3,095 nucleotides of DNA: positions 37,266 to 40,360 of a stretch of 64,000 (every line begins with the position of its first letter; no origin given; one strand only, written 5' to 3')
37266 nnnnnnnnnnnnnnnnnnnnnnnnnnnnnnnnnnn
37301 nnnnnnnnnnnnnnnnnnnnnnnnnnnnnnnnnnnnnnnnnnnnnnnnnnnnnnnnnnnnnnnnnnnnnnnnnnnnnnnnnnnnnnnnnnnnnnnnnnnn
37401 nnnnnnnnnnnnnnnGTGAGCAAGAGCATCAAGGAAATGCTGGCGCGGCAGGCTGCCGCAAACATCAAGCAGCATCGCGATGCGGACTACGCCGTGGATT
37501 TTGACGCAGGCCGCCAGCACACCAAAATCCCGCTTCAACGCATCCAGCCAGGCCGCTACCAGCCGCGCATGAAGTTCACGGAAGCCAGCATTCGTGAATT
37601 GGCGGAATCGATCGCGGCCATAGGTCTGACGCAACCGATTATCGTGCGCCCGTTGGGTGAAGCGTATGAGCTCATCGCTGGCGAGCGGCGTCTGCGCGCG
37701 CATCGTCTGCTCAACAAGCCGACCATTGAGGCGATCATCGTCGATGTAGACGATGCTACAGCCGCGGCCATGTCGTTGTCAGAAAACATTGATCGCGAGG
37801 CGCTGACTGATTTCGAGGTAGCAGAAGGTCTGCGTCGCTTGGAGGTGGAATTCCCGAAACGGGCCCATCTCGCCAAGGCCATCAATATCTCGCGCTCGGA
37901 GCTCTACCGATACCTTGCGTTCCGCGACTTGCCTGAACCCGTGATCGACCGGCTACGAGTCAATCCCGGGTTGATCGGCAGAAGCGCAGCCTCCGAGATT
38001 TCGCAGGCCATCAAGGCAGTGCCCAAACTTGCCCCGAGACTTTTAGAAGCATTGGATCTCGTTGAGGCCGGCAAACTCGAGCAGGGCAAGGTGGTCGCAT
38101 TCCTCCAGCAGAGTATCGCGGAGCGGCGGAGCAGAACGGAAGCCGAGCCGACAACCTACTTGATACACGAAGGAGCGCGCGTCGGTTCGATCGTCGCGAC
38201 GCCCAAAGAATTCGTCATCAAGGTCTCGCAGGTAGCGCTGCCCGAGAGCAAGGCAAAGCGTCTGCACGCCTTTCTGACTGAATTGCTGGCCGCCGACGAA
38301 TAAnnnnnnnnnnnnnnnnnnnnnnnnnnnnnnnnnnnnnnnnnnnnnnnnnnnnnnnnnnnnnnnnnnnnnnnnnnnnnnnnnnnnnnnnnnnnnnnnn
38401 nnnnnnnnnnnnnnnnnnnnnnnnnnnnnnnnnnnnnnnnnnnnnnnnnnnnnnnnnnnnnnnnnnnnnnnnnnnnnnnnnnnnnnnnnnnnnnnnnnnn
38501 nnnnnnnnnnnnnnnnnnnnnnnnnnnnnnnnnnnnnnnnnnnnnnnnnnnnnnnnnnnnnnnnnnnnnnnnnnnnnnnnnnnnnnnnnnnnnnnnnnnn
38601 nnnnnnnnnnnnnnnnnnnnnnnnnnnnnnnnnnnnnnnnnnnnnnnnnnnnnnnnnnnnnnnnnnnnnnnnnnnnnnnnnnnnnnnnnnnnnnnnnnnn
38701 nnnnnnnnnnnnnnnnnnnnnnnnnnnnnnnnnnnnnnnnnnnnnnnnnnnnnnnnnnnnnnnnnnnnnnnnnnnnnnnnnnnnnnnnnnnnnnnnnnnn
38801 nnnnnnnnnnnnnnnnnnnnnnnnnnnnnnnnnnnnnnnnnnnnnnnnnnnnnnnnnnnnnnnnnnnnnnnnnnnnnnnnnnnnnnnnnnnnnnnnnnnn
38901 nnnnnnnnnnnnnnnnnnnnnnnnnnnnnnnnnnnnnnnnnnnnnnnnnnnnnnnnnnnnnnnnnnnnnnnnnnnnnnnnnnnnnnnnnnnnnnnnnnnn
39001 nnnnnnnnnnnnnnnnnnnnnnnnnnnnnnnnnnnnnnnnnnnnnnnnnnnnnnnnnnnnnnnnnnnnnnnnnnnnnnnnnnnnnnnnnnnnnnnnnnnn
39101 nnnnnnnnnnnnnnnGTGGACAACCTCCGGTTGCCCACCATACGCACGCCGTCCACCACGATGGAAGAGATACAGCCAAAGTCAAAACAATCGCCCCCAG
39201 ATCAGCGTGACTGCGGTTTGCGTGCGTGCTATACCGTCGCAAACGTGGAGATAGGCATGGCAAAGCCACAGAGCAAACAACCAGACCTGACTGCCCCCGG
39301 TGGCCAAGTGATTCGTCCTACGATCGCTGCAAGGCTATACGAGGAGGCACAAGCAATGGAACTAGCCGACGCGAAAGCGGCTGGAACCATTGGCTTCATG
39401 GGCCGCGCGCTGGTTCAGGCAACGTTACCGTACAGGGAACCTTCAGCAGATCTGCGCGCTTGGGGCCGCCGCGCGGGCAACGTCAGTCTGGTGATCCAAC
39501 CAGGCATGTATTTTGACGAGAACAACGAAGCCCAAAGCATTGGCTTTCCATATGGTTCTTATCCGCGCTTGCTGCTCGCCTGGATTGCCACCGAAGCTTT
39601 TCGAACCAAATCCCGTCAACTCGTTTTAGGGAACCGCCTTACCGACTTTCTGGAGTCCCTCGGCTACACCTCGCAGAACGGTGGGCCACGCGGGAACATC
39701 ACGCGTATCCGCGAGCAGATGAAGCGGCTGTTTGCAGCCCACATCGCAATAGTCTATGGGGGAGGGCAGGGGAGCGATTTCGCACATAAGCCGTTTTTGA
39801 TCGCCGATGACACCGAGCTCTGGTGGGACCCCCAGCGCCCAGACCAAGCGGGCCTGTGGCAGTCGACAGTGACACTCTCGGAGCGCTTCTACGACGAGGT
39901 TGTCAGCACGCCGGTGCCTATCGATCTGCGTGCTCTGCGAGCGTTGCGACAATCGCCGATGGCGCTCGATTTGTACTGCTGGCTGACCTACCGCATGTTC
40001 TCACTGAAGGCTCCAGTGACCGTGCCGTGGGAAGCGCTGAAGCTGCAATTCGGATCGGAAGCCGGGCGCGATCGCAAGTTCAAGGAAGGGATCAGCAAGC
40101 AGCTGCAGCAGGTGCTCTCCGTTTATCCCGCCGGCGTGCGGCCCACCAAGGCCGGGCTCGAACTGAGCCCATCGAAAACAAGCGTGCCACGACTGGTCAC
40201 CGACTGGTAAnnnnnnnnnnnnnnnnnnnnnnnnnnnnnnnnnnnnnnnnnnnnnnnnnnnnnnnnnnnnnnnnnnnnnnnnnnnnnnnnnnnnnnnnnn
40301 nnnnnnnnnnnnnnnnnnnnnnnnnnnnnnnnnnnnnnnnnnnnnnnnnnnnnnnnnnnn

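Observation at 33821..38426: Seven copies of an 18-bp palindrome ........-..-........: parS-like centromere sites, including one displaced copy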

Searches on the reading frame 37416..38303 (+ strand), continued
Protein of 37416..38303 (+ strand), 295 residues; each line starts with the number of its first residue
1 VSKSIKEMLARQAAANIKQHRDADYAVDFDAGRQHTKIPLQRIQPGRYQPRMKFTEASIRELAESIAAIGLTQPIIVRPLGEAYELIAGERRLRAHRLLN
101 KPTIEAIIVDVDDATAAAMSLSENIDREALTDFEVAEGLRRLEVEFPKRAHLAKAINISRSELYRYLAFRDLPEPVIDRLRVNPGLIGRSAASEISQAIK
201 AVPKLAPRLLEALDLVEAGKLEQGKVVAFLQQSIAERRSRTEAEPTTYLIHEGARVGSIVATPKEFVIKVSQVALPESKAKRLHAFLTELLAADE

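Call 63: list_cluster_members(proteins=[window:37416-38303:+])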
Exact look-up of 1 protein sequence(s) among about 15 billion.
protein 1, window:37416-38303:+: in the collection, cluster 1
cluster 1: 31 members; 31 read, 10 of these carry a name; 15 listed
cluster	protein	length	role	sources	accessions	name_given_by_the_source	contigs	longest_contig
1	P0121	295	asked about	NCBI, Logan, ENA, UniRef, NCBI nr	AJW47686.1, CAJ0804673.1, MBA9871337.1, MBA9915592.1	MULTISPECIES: ParB/RepB/Spo0J family partition protein [Ralstonia] | Nucleoid occlusion protein n=7 Tax=Bacteria TaxID=2 RepID=A0AAD2F1W5_9RALS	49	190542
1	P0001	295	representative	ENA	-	-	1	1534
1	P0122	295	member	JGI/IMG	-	ParB family chromosome partitioning protein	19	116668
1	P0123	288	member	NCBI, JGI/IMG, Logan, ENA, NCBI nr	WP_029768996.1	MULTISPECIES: ParB/RepB/Spo0J family partition protein [Ralstonia]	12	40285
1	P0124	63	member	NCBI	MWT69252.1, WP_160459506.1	hypothetical protein, partial [Escherichia coli]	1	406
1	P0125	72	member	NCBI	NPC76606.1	hypothetical protein HPP05_43550, partial [Corallococcus exiguus]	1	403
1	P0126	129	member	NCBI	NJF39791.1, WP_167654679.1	ParB/RepB/Spo0J family partition protein, partial [Salmonella enterica]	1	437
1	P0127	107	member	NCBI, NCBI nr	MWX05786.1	ParB/RepB/Spo0J family partition protein, partial [Francisella tularensis] | ParB/RepB/Spo0J family partition protein [Francisella tularensis]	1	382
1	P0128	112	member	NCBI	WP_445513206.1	hypothetical protein, partial [Streptococcus pneumoniae]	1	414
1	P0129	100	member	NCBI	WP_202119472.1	ParB N-terminal domain-containing protein, partial [Francisella tularensis]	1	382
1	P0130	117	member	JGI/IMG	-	ParB family chromosome partitioning protein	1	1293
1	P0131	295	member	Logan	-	-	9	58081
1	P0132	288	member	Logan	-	-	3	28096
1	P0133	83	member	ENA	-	-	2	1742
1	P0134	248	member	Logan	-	-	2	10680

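Call 64: find_encoding_contigs(protein=window:37416-38303:+, flank=10000, max_places=10)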
Protein window:37416-38303:+ (295 aa): 23 contigs read that carry it; 4 places shown.
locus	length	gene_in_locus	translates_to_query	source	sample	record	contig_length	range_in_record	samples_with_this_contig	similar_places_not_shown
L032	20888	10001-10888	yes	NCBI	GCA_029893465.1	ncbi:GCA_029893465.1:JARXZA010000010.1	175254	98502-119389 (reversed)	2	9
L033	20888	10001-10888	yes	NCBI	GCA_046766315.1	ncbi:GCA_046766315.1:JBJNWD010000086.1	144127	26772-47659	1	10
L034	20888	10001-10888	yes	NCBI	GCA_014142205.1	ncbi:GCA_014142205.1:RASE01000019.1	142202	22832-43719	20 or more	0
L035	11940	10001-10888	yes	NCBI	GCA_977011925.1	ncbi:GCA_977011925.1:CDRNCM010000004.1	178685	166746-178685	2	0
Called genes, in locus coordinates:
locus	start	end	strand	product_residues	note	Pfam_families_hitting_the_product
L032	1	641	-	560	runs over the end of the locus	PF09299:Mu-transpos_C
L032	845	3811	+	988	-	PF13700:DUF4158, PF01526:DDE_Tnp_Tn3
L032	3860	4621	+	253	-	-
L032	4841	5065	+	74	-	-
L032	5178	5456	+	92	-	-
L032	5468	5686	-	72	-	-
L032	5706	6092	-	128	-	PF01850:PIN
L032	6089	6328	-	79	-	PF02604:PhdYeFM_antitox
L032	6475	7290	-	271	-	-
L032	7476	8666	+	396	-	PF00589:Phage_integrase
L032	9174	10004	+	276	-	PF00142:Fer4_NifH, PF02374:ArsA_ATPase (weak), PF06564:CBP_BcsQ, PF09140:MipZ (weak), PF10609:ParA, PF13614:AAA_31, PF01656:CbiA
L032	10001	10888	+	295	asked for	PF02195:ParB_N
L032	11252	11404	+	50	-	-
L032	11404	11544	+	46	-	-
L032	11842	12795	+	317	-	PF04796:RepA_C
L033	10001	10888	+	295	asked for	PF02195:ParB_N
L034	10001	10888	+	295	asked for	PF02195:ParB_N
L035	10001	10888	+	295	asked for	PF02195:ParB_N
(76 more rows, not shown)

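Call 68: search_solved_structures(query=window:37416-38303:+, max_evalue=0.00001)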
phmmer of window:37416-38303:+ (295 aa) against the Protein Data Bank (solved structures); distinct sequences matched with E-value up to 0.00001: 12.
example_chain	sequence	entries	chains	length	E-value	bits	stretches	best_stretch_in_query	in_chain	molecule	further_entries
1vz0_A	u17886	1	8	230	6.4e-24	88.3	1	34-183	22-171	Chromosome-partitioning protein Spo0J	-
4umk_A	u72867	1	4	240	3.8e-23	85.8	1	34-172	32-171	PROBABLE CHROMOSOME-PARTITIONING PROTEIN PARB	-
7ol9_A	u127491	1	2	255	5.7e-22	81.9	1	28-236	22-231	Nucleoid occlusion protein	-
7bnk_A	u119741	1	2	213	2e-21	80.1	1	36-216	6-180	ParB family protein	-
7o0n_A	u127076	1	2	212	1.5e-20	77.3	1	37-221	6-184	ParB family protein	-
7bnr_A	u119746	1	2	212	1.6e-20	77.2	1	37-221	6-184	ParB family protein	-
7ng0_A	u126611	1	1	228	7.5e-20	74.9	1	37-230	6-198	Nucleoid occlusion protein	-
7nfu_A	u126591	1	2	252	1.1e-19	74.4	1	36-230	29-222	Nucleoid occlusion protein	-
6sdk_A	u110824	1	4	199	1.5e-19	73.9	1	38-179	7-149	Stage 0 sporulation protein J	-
6t1f_A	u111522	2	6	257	3.4e-14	56.4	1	37-183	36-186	Chromosome-partitioning protein ParB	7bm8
8qa8_A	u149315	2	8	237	1.4e-08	38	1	37-204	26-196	Transcriptional repressor protein KorB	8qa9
6ryk_A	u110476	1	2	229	5.4e-07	32.8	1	37-171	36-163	ParB-like nuclease domain protein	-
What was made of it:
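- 37416..38303 (+): parB: a 295-aa ParB/Spo0J-type protein with GERRLRA and ENIDRE motifs and an HTH. The nearest solved structures are Spo0J 1VZ0, ParB-parS 4UMK, Noc and 6T1F (call 68).
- On ParABS partition system with Spo0J-type (CTPase) ParB: phmmer matches residues 34-183 to 1VZ0, 4UMK (ParB-parS), 6T1F and Noc (call 68).
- Closest known: Canonical chromosomal ParB/Spo0J-parS. Same: Its best solved-structure matches are Spo0J and ParB-parS complexes (call 68).
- Closest known: KorB-OB of IncP. Different: Similarity to KorB is weak (call 68).
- The nearest solved relatives are Spo0J, ParB-parS and Noc (call 68). KorB is a detectable homologue (8QA8, call 68). ParB is far closer to Spo0J than to KorB (E = 6e-24 versus 1e-8, call 68).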

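Call 70: get_annotated_region(hit=H40, flank=2500)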
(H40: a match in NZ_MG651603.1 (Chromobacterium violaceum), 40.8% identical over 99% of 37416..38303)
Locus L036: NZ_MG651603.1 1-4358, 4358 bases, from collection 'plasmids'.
description: Chromobacterium violaceum strain ATCC 12472 plasmid pChV1, complete sequence
organism: Chromobacterium violaceum (NCBI taxid 536)
taxonomy: Bacteria; Pseudomonadota; Betaproteobacteria; Neisseriales; Chromobacteriaceae; Chromobacterium; Chromobacterium violaceum
host: -; source: Malaysia; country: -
typing (MOB-suite, as given by PLSDB): non-mobilizable
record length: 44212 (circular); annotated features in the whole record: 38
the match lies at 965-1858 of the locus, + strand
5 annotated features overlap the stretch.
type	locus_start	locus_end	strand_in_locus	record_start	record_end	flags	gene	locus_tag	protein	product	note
CDS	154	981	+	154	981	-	-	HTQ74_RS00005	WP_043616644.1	ParA family protein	-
CDS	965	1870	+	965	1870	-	-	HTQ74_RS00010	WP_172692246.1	ParB/RepB/Spo0J family partition protein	GO:0007059 - chromosome segregation [Evidence IEA]; GO:0000910 - cytokinesis [Evidence IEA]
CDS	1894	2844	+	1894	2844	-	-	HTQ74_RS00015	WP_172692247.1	replication initiator protein A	-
CDS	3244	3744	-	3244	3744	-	-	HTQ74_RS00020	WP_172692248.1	hypothetical protein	-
CDS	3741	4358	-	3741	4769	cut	-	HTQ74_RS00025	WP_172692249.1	hypothetical protein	-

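Call 71: get_annotated_region(hit=H44, flank=2500)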
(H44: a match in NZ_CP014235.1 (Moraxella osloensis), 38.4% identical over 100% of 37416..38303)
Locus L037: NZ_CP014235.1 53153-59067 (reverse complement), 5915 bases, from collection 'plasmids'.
description: Moraxella osloensis strain CCUG 350 plasmid unnamed4, complete sequence
organism: Moraxella osloensis (NCBI taxid 34062)
taxonomy: Bacteria; Pseudomonadota; Gammaproteobacteria; Moraxellales; Moraxellaceae; Moraxella; Moraxella osloensis
host: -; source: Homo sapiens,pure culture,cerebrospinal fluid; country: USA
typing (MOB-suite, as given by PLSDB): mobilizable; relaxase MOBP
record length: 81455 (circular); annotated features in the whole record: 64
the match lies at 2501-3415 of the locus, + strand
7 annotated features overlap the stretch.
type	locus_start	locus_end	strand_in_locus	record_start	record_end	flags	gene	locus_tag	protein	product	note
CDS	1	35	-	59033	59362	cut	-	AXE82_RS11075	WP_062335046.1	helix-turn-helix domain-containing protein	-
CDS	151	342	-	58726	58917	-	-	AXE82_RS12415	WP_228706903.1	hypothetical protein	-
CDS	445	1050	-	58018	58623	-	-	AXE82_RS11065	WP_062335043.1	recombinase family protein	GO:0006310 - DNA recombination [Evidence IEA]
CDS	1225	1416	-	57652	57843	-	-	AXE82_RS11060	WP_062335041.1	AAA family ATPase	-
CDS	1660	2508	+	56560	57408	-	-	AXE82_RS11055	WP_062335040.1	ParA family protein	-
CDS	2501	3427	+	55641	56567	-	-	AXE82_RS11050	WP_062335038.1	ParB/RepB/Spo0J family partition protein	GO:0007059 - chromosome segregation [Evidence IEA]; GO:0000910 - cytokinesis [Evidence IEA]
CDS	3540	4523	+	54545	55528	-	-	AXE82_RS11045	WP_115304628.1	PDDEXK nuclease domain-containing protein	-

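Call 72: get_annotated_region(hit=H45, flank=2500)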
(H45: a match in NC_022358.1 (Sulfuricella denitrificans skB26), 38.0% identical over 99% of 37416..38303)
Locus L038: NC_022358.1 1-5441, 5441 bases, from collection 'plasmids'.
description: Sulfuricella denitrificans skB26 plasmid pSCD, complete sequence
organism: Sulfuricella denitrificans skB26 (NCBI taxid 1163617)
taxonomy: Bacteria; Pseudomonadota; Betaproteobacteria; Nitrosomonadales; Sulfuricellaceae; Sulfuricella; Sulfuricella denitrificans; Sulfuricella denitrificans skB26
host: -; source: -; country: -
typing (MOB-suite, as given by PLSDB): non-mobilizable; replicon rep_cluster_1630
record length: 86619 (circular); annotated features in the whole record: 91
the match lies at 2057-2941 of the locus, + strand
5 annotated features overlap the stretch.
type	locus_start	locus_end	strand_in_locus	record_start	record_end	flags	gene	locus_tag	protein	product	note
CDS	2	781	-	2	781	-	-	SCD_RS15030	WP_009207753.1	replication initiation protein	GO:0006270 - DNA replication initiation [Evidence IEA]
CDS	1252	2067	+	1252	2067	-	-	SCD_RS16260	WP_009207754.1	ParA family protein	-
CDS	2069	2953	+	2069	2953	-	-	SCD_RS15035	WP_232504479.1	ParB/RepB/Spo0J family partition protein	GO:0007059 - chromosome segregation [Evidence IEA]; GO:0000910 - cytokinesis [Evidence IEA]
CDS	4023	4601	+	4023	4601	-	umuD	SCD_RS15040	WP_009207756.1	translesion error-prone DNA polymerase V autoproteolytic subunit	-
CDS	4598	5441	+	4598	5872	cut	-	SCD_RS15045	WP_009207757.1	Y-family DNA polymerase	-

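Call 73: get_annotated_region(hit=H39, flank=2500)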
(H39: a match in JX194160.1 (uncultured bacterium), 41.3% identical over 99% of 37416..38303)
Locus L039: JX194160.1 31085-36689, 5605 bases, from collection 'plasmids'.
description: Uncultured bacterium plasmid pM02_c6 clone c6, complete sequence
organism: uncultured bacterium (NCBI taxid 77133)
taxonomy: Bacteria; ; ; ; ; ; uncultured bacterium
host: -; source: -; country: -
typing (MOB-suite, as given by PLSDB): non-mobilizable; replicon rep_cluster_1382
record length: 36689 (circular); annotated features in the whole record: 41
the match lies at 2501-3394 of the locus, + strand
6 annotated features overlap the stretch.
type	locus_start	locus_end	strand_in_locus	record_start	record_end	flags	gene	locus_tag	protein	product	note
CDS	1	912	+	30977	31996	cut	tnpA*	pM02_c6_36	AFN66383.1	putative transposase IS66 family protein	-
CDS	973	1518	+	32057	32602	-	-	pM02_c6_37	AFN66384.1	putative type I restriction endonuclease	-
CDS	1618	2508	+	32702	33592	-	parA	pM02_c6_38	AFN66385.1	putative partitioning protein ParA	-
CDS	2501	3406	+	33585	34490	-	parB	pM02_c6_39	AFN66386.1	putative partitioning protein ParB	-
CDS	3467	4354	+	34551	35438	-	trfA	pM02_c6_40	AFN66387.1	TrfA family protein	-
CDS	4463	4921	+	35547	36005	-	tnpA*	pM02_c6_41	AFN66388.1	insertion sequence element IS986/IS6110 putative transposase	-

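Call 75: get_annotated_region(hit=H63, flank=2500)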
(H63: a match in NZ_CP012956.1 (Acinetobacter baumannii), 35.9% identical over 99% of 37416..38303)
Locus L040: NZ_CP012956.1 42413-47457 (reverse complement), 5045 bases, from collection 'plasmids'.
description: Acinetobacter baumannii strain D36 plasmid pD36-4 clone GC1, complete sequence
organism: Acinetobacter baumannii (NCBI taxid 470)
taxonomy: Bacteria; Pseudomonadota; Gammaproteobacteria; Moraxellales; Moraxellaceae; Acinetobacter; Acinetobacter baumannii
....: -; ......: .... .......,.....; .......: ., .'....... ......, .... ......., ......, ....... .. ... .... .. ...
typing (MOB-suite, as given by PLSDB): non-mobilizable; replicon rep_cluster_1656
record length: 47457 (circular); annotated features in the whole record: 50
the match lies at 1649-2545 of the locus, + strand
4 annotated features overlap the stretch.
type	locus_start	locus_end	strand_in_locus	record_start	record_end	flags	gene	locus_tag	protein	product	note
CDS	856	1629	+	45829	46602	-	-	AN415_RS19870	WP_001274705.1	ParA family protein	-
CDS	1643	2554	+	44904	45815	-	-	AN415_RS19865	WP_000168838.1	ParB/RepB/Spo0J family partition protein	GO:0007059 - chromosome segregation [Evidence IEA]; GO:0000910 - cytokinesis [Evidence IEA]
CDS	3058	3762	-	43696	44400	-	-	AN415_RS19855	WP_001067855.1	IS6-like element IS26 family transposase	GO:0006313 - DNA transposition [Evidence IEA]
CDS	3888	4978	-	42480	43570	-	-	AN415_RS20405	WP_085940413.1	IS4-like element ISAba1 family transposase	GO:0006313 - DNA transposition [Evidence IEA]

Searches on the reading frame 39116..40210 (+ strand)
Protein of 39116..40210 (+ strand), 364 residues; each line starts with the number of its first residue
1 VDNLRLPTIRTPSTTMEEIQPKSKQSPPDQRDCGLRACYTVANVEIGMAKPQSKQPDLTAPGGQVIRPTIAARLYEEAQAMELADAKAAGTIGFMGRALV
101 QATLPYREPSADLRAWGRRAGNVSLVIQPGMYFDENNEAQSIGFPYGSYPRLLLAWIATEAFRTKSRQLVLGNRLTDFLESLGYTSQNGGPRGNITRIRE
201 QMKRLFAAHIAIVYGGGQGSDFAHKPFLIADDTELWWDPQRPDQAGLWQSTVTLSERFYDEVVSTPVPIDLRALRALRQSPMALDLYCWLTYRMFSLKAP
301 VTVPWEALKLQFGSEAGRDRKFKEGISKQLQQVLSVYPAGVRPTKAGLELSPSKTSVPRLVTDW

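Call 9: search_protein_families(library=pfam, proteins=[window:39116-40210:+], max_evalue=0.01)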
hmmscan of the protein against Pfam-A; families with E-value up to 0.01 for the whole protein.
window:39116-40210:+ (364 aa): 1 family
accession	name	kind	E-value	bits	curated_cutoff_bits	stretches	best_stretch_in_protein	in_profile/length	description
PF04796.18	RepA_C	-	8.3e-37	127.6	26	1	145-297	2-165/181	Plasmid encoded RepA protein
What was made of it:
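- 39116..40210 (+): repA (RepA_C family). The gene as called on native contigs corresponds to 39257-40210. PF04796, E = 8e-37 (call 9).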

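Call 53: search_protein_families(library=ncbifam, proteins=[window:39116-40210:+], max_evalue=0.001)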
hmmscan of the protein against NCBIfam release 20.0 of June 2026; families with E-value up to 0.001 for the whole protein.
window:39116-40210:+ (364 aa): 0 families
